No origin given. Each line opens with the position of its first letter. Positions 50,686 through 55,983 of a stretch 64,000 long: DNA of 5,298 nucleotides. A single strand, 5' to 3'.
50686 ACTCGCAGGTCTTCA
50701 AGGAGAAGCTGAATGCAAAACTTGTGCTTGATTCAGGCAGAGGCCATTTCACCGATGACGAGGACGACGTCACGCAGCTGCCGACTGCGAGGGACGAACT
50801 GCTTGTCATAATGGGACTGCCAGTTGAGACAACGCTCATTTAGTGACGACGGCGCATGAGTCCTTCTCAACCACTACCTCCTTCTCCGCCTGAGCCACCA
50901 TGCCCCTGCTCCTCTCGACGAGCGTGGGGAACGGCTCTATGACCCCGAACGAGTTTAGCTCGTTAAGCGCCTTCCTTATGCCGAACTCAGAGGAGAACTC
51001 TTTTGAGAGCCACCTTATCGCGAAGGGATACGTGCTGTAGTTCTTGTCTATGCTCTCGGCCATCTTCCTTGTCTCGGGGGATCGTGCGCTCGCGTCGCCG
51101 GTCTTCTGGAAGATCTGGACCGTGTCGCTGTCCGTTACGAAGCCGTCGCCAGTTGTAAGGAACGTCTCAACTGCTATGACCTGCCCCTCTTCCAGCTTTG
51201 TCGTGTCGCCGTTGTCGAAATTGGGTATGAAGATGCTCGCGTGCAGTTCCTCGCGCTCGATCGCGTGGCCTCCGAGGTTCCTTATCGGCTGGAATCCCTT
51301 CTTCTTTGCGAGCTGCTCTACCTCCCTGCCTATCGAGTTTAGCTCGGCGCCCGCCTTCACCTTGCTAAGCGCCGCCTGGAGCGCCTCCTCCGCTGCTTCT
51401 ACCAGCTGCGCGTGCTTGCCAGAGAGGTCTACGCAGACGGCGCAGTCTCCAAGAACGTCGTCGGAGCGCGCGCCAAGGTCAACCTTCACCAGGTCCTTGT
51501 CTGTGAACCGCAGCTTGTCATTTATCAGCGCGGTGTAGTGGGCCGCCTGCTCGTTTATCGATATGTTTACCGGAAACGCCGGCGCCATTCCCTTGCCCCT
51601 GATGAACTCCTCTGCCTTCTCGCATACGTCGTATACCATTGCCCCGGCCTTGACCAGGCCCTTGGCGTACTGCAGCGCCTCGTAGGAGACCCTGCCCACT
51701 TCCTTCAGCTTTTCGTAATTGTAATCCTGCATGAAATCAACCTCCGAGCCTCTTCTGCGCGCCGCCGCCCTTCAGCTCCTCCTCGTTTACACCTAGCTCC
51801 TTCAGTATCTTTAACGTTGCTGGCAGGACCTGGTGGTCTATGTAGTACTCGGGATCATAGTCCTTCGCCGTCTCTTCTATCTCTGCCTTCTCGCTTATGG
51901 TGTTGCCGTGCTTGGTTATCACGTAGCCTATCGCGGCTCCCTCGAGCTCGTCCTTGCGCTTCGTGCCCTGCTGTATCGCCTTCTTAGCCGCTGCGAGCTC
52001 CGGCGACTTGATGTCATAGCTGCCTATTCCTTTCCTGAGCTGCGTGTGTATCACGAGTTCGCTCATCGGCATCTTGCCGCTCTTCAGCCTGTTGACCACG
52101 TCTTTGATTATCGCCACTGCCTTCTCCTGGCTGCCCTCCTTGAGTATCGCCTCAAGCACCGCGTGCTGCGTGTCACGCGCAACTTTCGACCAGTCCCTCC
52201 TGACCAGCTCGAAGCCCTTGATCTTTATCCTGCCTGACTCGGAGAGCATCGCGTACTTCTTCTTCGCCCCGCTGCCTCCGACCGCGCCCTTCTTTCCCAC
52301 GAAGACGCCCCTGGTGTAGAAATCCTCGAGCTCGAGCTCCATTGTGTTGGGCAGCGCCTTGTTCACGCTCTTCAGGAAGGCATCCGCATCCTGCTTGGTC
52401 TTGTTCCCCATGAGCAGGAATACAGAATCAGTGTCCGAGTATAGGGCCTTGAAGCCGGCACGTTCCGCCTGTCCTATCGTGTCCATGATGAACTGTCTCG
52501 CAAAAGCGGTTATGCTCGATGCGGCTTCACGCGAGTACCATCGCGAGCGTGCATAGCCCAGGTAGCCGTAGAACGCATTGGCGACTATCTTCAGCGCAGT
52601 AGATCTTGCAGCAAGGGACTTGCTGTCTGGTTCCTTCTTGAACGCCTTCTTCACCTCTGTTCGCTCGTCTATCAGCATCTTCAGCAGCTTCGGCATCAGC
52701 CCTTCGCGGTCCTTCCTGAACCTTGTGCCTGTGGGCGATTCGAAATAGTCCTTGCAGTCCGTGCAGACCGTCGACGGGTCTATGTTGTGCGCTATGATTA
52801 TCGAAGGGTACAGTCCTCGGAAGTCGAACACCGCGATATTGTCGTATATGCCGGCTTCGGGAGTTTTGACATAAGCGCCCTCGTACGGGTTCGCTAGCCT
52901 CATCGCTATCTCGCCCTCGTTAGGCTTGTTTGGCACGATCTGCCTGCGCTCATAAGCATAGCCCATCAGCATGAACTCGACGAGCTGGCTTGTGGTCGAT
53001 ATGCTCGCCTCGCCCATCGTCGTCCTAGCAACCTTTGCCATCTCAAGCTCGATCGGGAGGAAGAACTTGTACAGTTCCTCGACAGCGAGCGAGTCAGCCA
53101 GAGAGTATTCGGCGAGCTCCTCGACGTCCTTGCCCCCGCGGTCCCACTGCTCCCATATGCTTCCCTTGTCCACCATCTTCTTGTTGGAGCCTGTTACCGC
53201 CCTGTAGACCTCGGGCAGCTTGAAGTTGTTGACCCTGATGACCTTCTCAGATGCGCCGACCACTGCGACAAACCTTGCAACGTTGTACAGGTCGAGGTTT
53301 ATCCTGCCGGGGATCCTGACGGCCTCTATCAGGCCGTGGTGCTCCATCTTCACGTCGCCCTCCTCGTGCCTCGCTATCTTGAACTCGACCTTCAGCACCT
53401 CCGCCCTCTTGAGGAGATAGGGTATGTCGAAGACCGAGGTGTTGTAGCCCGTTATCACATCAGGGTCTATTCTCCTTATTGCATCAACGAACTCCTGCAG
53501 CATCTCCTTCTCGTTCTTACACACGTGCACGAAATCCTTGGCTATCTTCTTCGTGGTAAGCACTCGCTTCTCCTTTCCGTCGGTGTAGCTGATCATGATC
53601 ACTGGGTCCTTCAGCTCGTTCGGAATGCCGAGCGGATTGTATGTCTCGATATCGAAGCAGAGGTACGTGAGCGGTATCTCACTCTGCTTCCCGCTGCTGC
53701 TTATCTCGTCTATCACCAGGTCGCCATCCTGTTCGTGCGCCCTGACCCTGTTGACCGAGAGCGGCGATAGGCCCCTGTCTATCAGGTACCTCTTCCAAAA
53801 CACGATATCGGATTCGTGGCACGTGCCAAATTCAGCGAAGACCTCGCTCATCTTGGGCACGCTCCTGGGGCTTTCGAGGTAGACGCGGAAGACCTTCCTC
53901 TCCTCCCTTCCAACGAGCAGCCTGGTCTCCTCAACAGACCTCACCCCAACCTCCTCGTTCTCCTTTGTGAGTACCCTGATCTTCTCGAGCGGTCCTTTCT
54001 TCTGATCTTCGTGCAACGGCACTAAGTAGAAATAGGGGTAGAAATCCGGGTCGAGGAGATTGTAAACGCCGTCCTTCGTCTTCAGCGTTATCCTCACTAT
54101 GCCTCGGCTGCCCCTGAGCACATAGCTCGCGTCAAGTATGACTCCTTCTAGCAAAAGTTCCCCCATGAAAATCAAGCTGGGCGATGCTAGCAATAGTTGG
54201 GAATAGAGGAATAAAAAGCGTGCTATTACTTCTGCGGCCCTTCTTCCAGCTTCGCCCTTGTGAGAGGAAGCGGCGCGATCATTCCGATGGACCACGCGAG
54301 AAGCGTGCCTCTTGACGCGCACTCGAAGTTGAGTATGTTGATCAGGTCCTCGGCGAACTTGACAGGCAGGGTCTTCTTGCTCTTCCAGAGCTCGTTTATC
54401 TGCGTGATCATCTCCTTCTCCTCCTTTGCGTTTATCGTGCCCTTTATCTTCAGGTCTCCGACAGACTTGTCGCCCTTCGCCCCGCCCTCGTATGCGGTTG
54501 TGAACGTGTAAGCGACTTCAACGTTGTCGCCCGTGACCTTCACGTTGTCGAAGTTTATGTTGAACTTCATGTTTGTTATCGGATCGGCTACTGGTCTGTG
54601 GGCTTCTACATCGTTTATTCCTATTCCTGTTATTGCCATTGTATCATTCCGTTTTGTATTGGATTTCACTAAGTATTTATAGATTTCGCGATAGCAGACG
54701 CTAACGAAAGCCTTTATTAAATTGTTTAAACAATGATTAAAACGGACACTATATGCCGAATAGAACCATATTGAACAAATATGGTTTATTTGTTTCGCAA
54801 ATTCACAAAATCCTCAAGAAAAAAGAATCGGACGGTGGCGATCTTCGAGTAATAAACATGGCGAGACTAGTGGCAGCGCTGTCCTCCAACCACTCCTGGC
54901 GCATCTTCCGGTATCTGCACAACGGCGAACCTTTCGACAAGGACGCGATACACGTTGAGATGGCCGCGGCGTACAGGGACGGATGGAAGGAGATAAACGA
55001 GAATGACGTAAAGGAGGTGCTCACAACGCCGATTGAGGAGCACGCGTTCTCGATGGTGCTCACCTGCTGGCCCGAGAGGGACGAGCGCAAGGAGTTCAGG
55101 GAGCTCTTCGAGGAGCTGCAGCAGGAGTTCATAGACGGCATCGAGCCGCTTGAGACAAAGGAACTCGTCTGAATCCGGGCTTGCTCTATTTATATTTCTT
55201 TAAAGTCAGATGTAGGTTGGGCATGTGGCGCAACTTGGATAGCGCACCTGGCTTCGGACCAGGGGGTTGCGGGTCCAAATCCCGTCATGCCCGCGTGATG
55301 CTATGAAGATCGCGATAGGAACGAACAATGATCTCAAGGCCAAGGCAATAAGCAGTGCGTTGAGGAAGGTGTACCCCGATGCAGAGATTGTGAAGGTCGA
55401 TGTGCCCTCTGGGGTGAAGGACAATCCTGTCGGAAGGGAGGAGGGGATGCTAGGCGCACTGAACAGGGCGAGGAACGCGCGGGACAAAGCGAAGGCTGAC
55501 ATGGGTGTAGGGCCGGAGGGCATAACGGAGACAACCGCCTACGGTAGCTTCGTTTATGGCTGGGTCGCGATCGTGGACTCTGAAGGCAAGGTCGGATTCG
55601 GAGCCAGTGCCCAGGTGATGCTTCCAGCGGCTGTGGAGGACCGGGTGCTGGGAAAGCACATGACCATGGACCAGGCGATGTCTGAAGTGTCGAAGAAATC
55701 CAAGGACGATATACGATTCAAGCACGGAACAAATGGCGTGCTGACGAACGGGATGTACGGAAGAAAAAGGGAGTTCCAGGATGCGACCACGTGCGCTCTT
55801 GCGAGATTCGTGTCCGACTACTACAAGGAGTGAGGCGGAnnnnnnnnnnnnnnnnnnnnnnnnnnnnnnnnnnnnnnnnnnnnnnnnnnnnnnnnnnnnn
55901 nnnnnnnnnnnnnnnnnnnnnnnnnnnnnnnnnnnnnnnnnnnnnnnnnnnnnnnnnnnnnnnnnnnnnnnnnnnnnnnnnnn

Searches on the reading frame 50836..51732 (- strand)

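Call 25: search_protein_families(library=pfam, max_evalue=0.01, proteins=[window:50836-51732:-])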
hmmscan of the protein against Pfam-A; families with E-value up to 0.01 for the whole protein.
window:50836-51732:- (298 aa): 1 family
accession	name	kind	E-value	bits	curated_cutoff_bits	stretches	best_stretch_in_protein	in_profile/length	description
PF00557.29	Peptidase_M24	-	5.2e-31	108.5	23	1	7-196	1-195/208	Metallopeptidase family M24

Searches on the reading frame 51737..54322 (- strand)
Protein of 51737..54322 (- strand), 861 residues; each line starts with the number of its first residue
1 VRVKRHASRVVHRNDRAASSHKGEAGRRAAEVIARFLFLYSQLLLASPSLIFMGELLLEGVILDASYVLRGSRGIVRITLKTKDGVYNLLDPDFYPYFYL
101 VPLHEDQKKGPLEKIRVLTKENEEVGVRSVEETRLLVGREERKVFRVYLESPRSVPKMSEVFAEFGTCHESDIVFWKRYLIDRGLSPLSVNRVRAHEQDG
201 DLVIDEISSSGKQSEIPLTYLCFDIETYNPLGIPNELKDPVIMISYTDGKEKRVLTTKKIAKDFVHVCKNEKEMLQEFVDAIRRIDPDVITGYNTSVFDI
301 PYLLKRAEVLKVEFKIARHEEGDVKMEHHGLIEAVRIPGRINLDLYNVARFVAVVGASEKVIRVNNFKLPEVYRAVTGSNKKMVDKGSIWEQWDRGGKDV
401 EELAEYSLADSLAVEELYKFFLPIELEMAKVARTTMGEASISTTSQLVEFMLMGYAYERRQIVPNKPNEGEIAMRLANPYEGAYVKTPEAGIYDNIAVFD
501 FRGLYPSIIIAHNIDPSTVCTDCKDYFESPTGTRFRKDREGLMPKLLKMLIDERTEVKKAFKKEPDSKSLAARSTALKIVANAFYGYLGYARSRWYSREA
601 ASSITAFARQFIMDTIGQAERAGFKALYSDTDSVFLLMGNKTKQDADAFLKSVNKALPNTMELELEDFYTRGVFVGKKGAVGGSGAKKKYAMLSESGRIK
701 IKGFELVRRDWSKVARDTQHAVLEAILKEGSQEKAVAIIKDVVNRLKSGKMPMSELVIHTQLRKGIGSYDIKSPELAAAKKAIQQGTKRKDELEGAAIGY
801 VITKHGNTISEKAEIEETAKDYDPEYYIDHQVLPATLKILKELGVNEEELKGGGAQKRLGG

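Call 12: search_protein_families(library=pfam, max_evalue=0.01, proteins=[window:51737-54322:-])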
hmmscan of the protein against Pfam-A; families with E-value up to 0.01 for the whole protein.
window:51737-54322:- (861 aa): 5 families
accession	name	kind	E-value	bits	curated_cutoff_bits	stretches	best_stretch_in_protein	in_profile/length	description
PF00136.26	DNA_pol_B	-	4.2e-64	217.4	23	1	443-842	10-452/453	DNA polymerase family B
PF03104.25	DNA_pol_B_exo1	-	6.1e-31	108.1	23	1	170-350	5-229/242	DNA polymerase family B, exonuclease domain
PF13482.12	RNase_H_2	-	2.1e-05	25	22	1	221-419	1-162/165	RNase_H superfamily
PF10108.15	DNA_pol_B_exo2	-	6.9e-05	23.1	24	1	241-412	11-164/213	Predicted 3'-5' exonuclease related to the exonuclease domain of PolB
PF03175.18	DNA_pol_B_2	-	0.0054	16.1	25.8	0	375-510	111-246/468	DNA polymerase type B, organellar and viral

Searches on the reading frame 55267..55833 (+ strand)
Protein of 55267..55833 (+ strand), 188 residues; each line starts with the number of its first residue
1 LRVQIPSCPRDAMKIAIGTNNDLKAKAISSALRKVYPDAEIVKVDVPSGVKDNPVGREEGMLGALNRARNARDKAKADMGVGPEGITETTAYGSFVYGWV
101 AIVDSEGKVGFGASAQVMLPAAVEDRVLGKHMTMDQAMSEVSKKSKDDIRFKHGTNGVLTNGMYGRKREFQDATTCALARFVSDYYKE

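Call 81: search_protein_families(library=pfam, max_evalue=0.01, proteins=[window:55267-55833:+])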
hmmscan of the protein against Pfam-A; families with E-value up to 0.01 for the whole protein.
window:55267-55833:+ (188 aa): 1 family
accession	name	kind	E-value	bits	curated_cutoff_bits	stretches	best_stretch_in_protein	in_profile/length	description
PF01931.24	NTPase_I-T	-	7.6e-41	140.1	25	1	18-181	1-161/162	Protein of unknown function DUF84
